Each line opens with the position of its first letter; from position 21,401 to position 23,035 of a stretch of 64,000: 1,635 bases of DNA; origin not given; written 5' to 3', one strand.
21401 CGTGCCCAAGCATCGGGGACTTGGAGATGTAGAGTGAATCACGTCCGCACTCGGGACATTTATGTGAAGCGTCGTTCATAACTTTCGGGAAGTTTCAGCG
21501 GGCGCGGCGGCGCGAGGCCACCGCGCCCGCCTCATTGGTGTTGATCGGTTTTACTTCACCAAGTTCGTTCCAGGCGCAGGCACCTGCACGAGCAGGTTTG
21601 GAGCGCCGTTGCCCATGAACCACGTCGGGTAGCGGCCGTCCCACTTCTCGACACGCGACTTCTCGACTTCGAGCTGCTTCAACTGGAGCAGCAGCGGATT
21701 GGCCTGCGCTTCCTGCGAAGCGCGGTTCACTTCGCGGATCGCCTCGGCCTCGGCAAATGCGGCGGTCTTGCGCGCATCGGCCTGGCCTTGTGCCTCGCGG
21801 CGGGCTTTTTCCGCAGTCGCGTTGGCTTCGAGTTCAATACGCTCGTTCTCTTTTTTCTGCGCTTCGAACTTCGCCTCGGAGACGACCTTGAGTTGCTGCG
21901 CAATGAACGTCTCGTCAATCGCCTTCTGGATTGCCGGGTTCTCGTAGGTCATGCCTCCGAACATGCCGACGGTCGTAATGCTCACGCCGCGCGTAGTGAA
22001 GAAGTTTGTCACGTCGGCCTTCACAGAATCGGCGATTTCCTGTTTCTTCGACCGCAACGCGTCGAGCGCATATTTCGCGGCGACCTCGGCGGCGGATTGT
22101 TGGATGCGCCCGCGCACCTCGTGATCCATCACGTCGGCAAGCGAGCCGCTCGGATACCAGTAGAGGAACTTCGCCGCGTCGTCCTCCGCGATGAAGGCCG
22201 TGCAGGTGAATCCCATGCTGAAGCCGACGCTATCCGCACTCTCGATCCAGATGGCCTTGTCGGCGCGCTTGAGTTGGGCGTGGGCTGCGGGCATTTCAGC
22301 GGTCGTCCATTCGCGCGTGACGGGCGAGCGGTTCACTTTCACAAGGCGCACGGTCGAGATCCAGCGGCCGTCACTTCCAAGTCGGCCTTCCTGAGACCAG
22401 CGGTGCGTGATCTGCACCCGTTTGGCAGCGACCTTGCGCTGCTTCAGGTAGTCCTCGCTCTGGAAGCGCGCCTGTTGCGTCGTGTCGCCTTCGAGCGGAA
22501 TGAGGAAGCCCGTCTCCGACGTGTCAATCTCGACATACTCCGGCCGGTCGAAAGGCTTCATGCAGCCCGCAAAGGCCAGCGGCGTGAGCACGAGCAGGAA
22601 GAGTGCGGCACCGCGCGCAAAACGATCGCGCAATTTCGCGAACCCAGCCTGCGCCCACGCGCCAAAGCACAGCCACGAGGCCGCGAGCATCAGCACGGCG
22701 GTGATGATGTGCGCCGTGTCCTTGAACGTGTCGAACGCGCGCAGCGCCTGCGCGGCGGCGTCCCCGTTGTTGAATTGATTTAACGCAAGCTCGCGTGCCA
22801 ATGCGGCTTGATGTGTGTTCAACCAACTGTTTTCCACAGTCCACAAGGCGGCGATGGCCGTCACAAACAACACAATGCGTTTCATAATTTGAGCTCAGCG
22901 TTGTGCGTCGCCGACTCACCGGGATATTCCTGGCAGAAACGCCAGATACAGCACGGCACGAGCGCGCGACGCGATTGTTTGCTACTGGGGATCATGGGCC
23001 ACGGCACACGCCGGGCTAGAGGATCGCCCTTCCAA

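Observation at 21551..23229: c-di-AMP (ydaO-class) riboswitch apparently controlling an SPFH/band-7 membrane protein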

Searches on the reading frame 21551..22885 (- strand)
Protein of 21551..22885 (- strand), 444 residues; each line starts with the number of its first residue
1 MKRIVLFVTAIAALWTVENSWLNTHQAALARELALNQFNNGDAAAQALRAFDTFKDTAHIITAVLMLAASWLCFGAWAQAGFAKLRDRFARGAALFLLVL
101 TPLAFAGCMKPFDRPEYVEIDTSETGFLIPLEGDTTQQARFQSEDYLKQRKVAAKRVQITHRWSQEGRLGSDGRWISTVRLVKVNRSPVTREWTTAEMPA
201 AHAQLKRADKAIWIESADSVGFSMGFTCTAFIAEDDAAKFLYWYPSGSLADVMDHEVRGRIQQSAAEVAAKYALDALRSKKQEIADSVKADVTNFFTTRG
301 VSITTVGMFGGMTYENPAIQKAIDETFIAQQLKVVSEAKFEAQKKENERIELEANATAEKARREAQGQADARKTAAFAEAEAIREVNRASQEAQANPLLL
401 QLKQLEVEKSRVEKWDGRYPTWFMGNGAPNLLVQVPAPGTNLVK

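Call 4: search_protein_families(library=pfam, proteins=[window:21551-22885:-])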
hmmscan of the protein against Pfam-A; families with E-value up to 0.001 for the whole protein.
window:21551-22885:- (444 aa): 1 family
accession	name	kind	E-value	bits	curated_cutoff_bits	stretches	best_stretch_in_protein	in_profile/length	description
PF01145.31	Band_7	-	3.6e-07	30.8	23.6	1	216-345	54-174/176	SPFH domain / Band 7 family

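Call 6: find_related_loci(query=window:21551-22885:-, collection=genome_contigs, flank=4000)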
Query window:21551-22885:- (444 aa) in genome_contigs; peptide patterns used: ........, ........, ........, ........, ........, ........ (x = any residue, [..] = any of these).
111 stretches matched a pattern; 77 encode a relative of the query (tblastn E <= 1e-3); 77 distinct loci.
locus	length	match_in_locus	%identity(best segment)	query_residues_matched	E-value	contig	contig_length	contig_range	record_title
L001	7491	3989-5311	75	1-439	0e+0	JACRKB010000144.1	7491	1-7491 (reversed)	MAG: Verrucomicrobia bacterium isolate NC_groundwater_1844_Pr3_B-0.1um_65_12 SR-2_scaffold_141_1885461, whole genome sho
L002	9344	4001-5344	74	1-444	0e+0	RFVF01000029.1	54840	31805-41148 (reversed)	MAG: Proteobacteria bacterium isolate WB5_2B_004 contig_100_28, whole genome shotgun sequence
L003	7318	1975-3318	73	1-444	0e+0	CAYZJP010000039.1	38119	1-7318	MAG TPA_asm: uncultured Klebsiella sp. isolate binchicken_co185_144 genome assembly, contig: NODE_1343_length_38119_cov_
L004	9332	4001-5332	68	1-439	0e+0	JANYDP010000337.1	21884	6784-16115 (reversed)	MAG: Verrucomicrobia bacterium isolate 336R_metabinner_71_sub 336R_k141_837727, whole genome shotgun sequence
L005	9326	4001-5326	71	1-440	0e+0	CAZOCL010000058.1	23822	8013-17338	MAG TPA_asm: uncultured Klebsiella sp. isolate SRP193066_co2_110 genome assembly, contig: NODE_1108_length_23822_cov_11.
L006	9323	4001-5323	69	1-439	0e+0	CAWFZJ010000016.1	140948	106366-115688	MAG: uncultured Verrucomicrobiae bacterium isolate MFD05379.bin.3.52 genome assembly, contig: contig_1189, whole genome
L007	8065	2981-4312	68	1-439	0e+0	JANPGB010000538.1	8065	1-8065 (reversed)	MAG: Verrucomicrobiota bacterium isolate VAR_69_metabat_5 VAR_69_k141_3239345, whole genome shotgun sequence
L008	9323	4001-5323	68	1-438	0e+0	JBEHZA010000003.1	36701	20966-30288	MAG: Verrucomicrobiota bacterium isolate ESF1.bin.9 NODE_1165_length_36701_cov_3.654527, whole genome shotgun sequence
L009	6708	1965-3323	69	1-438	0e+0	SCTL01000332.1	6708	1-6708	MAG: Verrucomicrobia bacterium isolate FW301_bin.11 FW301_bin.11-24059-1, whole genome shotgun sequence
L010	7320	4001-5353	71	1-438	0e+0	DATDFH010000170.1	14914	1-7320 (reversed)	MAG TPA_asm: Verrucomicrobiia bacterium isolate SMAG_U221 k141_50255, whole genome shotgun sequence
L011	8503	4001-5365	71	1-441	0e+0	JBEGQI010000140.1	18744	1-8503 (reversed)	MAG: Verrucomicrobiota bacterium isolate pamunkeyriver_2019_sw_WHONDRS-S19S_0054_B_bin.126 scaffold_372751, whole genome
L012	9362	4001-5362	69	1-440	0e+0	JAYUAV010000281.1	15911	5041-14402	MAG: Verrucomicrobiota bacterium isolate GFS_6609 GFS_6609_280, whole genome shotgun sequence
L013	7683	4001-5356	69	1-437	0e+0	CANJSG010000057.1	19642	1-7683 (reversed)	MAG: Verrucomicrobia bacterium isolate RH-23may17-314 genome assembly, contig: RH-23may17-C20392, whole genome shotgun s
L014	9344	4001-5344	70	1-436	0e+0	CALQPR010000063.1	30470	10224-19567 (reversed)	MAG: Pedosphaera parvula Ellin514 isolate HRS-HS6-bin-38 genome assembly, contig: HRS-HS6-C594, whole genome shotgun seq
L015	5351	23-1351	67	1-439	0e+0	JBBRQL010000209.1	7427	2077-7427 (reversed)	MAG: Verrucomicrobiota bacterium isolate metawrap_la1_43 W_la1_43_k141_1104775L_7427_cov_10.0000, whole genome shotgun s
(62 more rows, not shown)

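Call 27: find_homologous_proteins(query=window:21551-22885:-, max_evalue=0.00001)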
Query window:21551-22885:- (444 aa): 908 proteins with E <= 0.00001 among 8000 candidates; the best 120 are listed.
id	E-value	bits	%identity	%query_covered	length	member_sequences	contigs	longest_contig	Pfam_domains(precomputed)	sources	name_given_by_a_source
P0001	2.6e-290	980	100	100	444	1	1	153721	PF01145.32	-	-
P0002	3.7e-214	729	75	100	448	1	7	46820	PF01145.32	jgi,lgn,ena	jgi:regulator of protease activity HflC (stomatin/prohibitin superfamily)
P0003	2.8e-212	723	76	99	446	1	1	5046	PF01145.32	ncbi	-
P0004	2.4e-211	720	74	100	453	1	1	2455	PF01145.32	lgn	-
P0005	3.7e-209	713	73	100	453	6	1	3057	PF01145.32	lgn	-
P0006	1.1e-208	711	74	100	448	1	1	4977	PF01145.32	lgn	-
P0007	3.1e-208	710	75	99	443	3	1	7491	PF01145.32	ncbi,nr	ncbi:MAG: hypothetical protein HZA92_09680 [Verrucomicrobia bacterium]|nr:hypothetical protein [Verr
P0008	5.1e-205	699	74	100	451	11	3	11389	PF01145.32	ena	-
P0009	1.5e-204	698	73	100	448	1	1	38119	-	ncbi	-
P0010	1.2e-203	695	73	99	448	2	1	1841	-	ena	-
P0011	2.4e-202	690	72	99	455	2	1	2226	PF01145.32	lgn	-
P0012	6.1e-202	689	72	99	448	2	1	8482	-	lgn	-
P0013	8.4e-202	689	73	99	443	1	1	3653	-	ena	-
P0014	8.6e-202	689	71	99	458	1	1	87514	PF01145.32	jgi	jgi:hypothetical protein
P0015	9.2e-202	688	71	99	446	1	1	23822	PF01145.32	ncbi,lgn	-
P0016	7.2e-201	686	63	99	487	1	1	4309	PF01145.32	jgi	jgi:hypothetical protein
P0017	1.3e-200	685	70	99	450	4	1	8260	PF01145.32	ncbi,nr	ncbi:MAG TPA: SPFH domain-containing protein [Verrucomicrobiae bacterium]|nr:SPFH domain-containing 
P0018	1.9e-200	684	71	99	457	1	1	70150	PF01145.32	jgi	jgi:hypothetical protein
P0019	6.2e-200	682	71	99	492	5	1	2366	PF01145.32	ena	-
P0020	1.1e-199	682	71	99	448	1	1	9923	PF01145.32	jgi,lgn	jgi:hypothetical protein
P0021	3.0e-199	680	71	99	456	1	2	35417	PF01145.32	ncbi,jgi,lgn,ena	ncbi:MAG TPA: SPFH domain-containing protein [Verrucomicrobiae bacterium]|jgi:hypothetical protein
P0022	5.8e-199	679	71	99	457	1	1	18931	PF01145.32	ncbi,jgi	ncbi:MAG: hypothetical protein RLY20_1321 [Verrucomicrobiota bacterium]|jgi:hypothetical protein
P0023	6.1e-199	679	71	99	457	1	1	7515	PF01145.32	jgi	jgi:hypothetical protein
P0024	8.9e-198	675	70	99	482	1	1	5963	PF01145.32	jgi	jgi:regulator of protease activity HflC (stomatin/prohibitin superfamily)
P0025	1.0e-197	675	71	99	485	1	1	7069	PF01145.32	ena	-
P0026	2.3e-197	674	69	99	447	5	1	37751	PF01145.32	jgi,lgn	jgi:hypothetical protein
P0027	3.1e-197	674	69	99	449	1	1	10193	PF01145.32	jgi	jgi:hypothetical protein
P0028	3.3e-197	673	71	99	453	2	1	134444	PF01145.32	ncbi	-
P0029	4.3e-197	673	71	99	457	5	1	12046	PF01145.32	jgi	jgi:hypothetical protein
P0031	1.5e-196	671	71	99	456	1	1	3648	PF01145.32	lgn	-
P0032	1.6e-196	671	69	100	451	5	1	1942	PF01145.32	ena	-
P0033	2.9e-196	670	70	99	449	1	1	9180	PF01145.32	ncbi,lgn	-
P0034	4.5e-196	670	70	99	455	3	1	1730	PF01145.32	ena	-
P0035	4.8e-196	670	70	99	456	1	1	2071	PF01145.32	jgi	-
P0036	7.3e-196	669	69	98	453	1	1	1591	PF01145.32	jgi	jgi:hypothetical protein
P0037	8.3e-196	669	68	99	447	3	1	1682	PF01145.32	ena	-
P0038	1.1e-195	668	71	98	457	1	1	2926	PF01145.32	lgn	-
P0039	1.5e-195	668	69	98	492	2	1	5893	PF01145.32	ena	-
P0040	1.5e-195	668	70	99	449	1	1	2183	PF01145.32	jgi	jgi:hypothetical protein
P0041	2.0e-195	668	70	99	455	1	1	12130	PF01145.32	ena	-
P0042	2.6e-195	667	70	99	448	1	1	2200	PF01145.32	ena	-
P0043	4.2e-195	667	70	99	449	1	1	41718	PF01145.32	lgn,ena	-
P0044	9.3e-195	665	68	99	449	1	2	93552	PF01145.32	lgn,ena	-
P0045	1.1e-194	665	69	100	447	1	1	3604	PF01145.32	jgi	jgi:hypothetical protein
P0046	1.9e-194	664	68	99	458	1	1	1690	PF01145.32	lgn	-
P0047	2.0e-194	664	69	99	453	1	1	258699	PF01145.32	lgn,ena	-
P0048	3.7e-194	663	68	99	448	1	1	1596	PF01145.32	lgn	-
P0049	4.4e-194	663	69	99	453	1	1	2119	PF01145.32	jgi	-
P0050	4.4e-194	663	69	99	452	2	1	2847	PF01145.32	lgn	-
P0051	5.5e-194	663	69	99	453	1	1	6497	PF01145.32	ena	-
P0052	7.7e-194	662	69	99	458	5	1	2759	PF01145.32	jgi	-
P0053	1.1e-193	662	69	99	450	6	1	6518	PF01145.32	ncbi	-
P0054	1.4e-193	662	67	99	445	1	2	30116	PF01145.32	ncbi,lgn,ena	ncbi:MAG: SPFH domain-containing protein [Verrucomicrobiota bacterium]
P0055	1.5e-193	661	68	100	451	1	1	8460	PF01145.32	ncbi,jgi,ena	-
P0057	1.7e-193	661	69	99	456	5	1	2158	PF01145.32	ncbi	-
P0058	1.9e-193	661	67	99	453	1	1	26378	PF01145.32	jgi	jgi:hypothetical protein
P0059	3.1e-193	660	69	99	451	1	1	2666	PF01145.32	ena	-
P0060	3.7e-193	660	69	99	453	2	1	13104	PF01145.32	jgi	jgi:regulator of protease activity HflC (stomatin/prohibitin superfamily)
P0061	4.0e-193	660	66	99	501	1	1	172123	PF01145.32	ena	-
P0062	4.0e-193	660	68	99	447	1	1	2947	PF01145.32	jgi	jgi:hypothetical protein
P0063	4.2e-193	660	68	98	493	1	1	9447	PF01145.32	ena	-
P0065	5.0e-193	660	69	99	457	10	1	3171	PF01145.32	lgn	-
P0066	6.9e-193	659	67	99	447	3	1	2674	PF01145.32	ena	-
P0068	9.0e-193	659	69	99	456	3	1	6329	PF01145.32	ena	-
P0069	9.7e-193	659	67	99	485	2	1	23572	PF01145.32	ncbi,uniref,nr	ncbi:band 7 protein [Pedosphaera parvula Ellin514]|uniref:Band 7 protein n=2 Tax=Pedosphaera TaxID=1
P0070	1.0e-192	659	69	99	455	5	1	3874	PF01145.32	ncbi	-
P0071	1.4e-192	658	70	98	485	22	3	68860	PF01145.32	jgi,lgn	jgi:hypothetical protein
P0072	1.5e-192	658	68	99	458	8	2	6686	PF01145.32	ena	-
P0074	2.4e-192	657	68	99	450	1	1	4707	PF01145.32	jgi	jgi:SPFH domain / Band 7 family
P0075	3.1e-192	657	68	99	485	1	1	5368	PF01145.32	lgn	-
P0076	3.3e-192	657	67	99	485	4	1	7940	PF01145.32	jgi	-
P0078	4.3e-192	657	69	99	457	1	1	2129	PF01145.32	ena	-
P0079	4.4e-192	657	66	99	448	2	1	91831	PF01145.32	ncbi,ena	-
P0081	5.5e-192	656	67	99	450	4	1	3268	PF01145.32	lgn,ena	-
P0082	6.4e-192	656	67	99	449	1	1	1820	PF01145.32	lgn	-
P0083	7.4e-192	656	69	99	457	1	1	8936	PF01145.32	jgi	-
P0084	8.3e-192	656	70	98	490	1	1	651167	PF01145.32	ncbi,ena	-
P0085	1.1e-191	655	69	99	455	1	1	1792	PF01145.32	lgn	-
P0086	1.5e-191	655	68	99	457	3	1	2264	PF01145.32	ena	-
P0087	1.7e-191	655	68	99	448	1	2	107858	PF01145.32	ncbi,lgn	-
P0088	1.8e-191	655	69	98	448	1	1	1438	PF01145.32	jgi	jgi:hypothetical protein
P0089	1.8e-191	655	68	99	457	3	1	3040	PF01145.32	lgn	-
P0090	2.0e-191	654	67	99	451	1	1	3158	PF01145.32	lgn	-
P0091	2.0e-191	654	69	99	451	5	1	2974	PF01145.32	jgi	-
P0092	2.2e-191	654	68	99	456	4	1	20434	PF01145.32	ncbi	-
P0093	2.3e-191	654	67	100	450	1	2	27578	PF01145.32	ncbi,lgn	-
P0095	2.6e-191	654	69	99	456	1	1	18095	PF01145.32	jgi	-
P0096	2.7e-191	654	70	99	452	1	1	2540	PF01145.32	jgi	jgi:hypothetical protein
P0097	2.9e-191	654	68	99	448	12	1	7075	PF01145.32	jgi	-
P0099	4.0e-191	653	69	98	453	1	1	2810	PF01145.32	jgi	jgi:hypothetical protein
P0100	4.0e-191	653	67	99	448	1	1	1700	PF01145.32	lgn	-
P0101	4.7e-191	653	69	99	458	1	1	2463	PF01145.32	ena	-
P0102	4.8e-191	653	69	98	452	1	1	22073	PF01145.32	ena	-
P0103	4.8e-191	653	67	99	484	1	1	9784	PF01145.32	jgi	jgi:SPFH domain / Band 7 family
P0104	5.1e-191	653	68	98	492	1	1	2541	PF01145.32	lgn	-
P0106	5.6e-191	653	68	99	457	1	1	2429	PF01145.32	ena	-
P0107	6.2e-191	653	68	99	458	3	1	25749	PF01145.32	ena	-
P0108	6.3e-191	653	68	99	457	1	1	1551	PF01145.32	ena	-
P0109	6.3e-191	653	67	99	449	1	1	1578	PF01145.32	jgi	jgi:hypothetical protein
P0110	6.5e-191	653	66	99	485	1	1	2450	PF01145.32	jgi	jgi:hypothetical protein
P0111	6.7e-191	653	68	98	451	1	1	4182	PF01145.32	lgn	-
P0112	7.0e-191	653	67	99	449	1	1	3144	PF01145.32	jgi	jgi:hypothetical protein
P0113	9.2e-191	652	66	99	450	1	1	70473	PF01145.32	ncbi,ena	-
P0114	1.0e-190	652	68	99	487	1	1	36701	PF01145.32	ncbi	-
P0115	1.1e-190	652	67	99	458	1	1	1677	PF01145.32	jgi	jgi:hypothetical protein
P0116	1.1e-190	652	68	99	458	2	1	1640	PF01145.32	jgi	-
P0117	1.1e-190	652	68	98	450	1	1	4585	PF01145.32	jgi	jgi:hypothetical protein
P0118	1.3e-190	652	68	98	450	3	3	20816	PF01145.32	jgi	jgi:hypothetical protein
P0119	1.4e-190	652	66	99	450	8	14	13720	PF01145.32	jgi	jgi:hypothetical protein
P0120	1.6e-190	651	68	100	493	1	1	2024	PF01145.32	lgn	-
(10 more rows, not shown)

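Call 32: search_protein_families(library=ncbifam, proteins=[window:21551-22885:-], max_evalue=0.01)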
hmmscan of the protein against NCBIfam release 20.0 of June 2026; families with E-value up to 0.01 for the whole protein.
window:21551-22885:- (444 aa): 1 family
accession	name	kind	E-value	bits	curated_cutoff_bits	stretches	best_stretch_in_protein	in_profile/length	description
NF007148.0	PRK09585.3-2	equivalog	0.0089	14.8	387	0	261-375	265-377/386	anhydro-N-acetylmuramic acid kinase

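Call 33: search_solved_structures(query=window:21551-22885:-, max_evalue=1, show_alignments=2)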
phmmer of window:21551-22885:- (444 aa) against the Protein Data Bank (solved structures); distinct sequences matched with E-value up to 1: 2.
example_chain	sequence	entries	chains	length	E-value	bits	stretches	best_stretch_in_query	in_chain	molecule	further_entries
3bk6_A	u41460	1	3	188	0.19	13.8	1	297-407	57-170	PH stomatin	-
3hmr_A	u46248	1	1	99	0.3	13.2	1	195-251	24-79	Hepatocyte growth factor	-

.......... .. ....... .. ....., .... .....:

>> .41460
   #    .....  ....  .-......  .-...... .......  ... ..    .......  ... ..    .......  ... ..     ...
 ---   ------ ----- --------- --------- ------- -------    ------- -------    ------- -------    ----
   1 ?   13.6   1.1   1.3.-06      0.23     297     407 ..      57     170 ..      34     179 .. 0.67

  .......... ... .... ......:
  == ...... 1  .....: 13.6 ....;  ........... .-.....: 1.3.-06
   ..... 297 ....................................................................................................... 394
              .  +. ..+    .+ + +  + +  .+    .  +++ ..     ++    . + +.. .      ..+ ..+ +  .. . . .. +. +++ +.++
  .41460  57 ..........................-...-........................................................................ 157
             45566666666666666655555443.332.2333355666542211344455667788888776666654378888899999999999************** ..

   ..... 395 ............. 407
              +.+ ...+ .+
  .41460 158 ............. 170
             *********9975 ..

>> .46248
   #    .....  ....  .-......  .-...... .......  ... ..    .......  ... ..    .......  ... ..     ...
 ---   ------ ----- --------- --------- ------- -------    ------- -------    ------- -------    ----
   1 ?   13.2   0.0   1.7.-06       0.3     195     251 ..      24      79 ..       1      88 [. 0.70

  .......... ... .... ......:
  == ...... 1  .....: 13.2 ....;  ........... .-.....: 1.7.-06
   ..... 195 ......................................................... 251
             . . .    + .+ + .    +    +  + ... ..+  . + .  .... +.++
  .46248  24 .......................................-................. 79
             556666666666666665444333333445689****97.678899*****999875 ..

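Call 45: predict_structure(alignment_id=A2)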
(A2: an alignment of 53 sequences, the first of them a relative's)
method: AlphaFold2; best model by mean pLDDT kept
length: 444 residues; sequences in the alignment: 53
mean_pLDDT: 57.5   pTM: 0.28
mean pLDDT of the five models: 57.5, 56.0, 55.2, 54.2, 52.7
residues with pLDDT >= 90: 0; 70-90: 142; 50-70: 128; < 50: 174
segments of 3 or more residues with pLDDT < 50: 109-228, 306-316, 318-320, 322-324, 327-331, 415-444
pLDDT, mean of each block of 10 residues (from residue 1): 85 87 76 61 67 77 87 84 71 69 59 35 32 41 41 26 31 33 29 35 37 38 41 55 53 60 65 61 69 73 51 42 49 62 81 82 81 80 76 70 67 47 35 36 36
secondary structure, 60 per line:
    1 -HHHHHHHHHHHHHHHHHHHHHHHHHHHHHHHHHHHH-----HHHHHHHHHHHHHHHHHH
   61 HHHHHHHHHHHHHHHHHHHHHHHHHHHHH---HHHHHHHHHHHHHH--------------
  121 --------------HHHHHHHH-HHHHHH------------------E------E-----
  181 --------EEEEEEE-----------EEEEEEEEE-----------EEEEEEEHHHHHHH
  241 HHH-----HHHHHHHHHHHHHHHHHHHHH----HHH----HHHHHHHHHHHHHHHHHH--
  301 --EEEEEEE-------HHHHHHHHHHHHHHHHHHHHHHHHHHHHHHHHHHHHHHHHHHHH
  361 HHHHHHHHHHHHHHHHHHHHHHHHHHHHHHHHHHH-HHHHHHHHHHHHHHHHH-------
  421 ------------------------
elements in order: H2-37 H43-89 H93-106 H135-142 H144-149 E189-195 E207-215 E227-233 H234-243 H249-269 H281-298 E303-309 H317-395 H397-413

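Call 48: search_protein_families(library=pfam, proteins=[L013:1394-3394:+], max_evalue=0.0001)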
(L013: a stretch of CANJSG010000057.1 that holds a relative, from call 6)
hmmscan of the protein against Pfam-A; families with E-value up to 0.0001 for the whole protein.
L013:1394-3394:+ (666 aa): 2 families
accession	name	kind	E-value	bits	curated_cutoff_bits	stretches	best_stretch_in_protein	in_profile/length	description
PF13520.12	AA_permease_2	-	2.9e-17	63.1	27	1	51-460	13-420/427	Amino acid permease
PF00324.27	AA_permease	-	8.7e-08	31.7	24.6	1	66-445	27-417/470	Amino acid permease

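Call 62: find_encoding_contigs(protein=P0069, flank=3000, max_places=3)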
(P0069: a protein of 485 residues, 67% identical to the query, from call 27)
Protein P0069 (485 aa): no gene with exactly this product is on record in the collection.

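Call 63: list_cluster_members(proteins=[P0069])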
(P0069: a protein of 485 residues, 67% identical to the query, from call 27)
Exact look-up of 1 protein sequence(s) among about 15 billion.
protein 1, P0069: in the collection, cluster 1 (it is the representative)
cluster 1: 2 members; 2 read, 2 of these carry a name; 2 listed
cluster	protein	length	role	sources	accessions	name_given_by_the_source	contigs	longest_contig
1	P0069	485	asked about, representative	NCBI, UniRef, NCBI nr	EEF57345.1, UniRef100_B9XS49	band 7 protein [Pedosphaera parvula Ellin514] | Band 7 protein n=2 Tax=Pedosphaera TaxID=1032526 RepID=B9XS49_PEDPL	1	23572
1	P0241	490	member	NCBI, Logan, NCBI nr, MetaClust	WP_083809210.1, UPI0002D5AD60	SPFH domain-containing protein [Pedosphaera parvula] | status=active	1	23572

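Call 64: find_encoding_contigs(protein=P0241, flank=3000, max_places=2)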
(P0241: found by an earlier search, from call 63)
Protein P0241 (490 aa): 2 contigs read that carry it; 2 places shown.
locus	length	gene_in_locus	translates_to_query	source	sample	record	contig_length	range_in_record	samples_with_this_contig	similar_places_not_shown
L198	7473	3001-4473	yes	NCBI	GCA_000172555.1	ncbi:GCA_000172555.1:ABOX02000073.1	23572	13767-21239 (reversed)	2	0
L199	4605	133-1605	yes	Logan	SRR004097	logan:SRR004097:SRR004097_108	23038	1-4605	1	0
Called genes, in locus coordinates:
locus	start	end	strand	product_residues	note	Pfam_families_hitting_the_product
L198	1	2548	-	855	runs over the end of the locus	PF00270:DEAD, PF13245:AAA_19 (faint), PF13604:AAA_30 (faint), PF22527:DEXQc_Suv3 (weak), PF00271:Helicase_C (weak)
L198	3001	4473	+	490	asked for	PF01145:Band_7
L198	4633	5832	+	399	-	PF13493:DUF4118, PF00512:HisKA, PF02518:HATPase_c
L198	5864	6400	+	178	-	PF01641:SelR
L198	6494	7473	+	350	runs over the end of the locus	PF00348:polyprenyl_synt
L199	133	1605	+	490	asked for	PF01145:Band_7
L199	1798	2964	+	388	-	PF13493:DUF4118, PF00512:HisKA, PF02518:HATPase_c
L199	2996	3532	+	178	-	PF01641:SelR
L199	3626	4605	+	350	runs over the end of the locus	PF00348:polyprenyl_synt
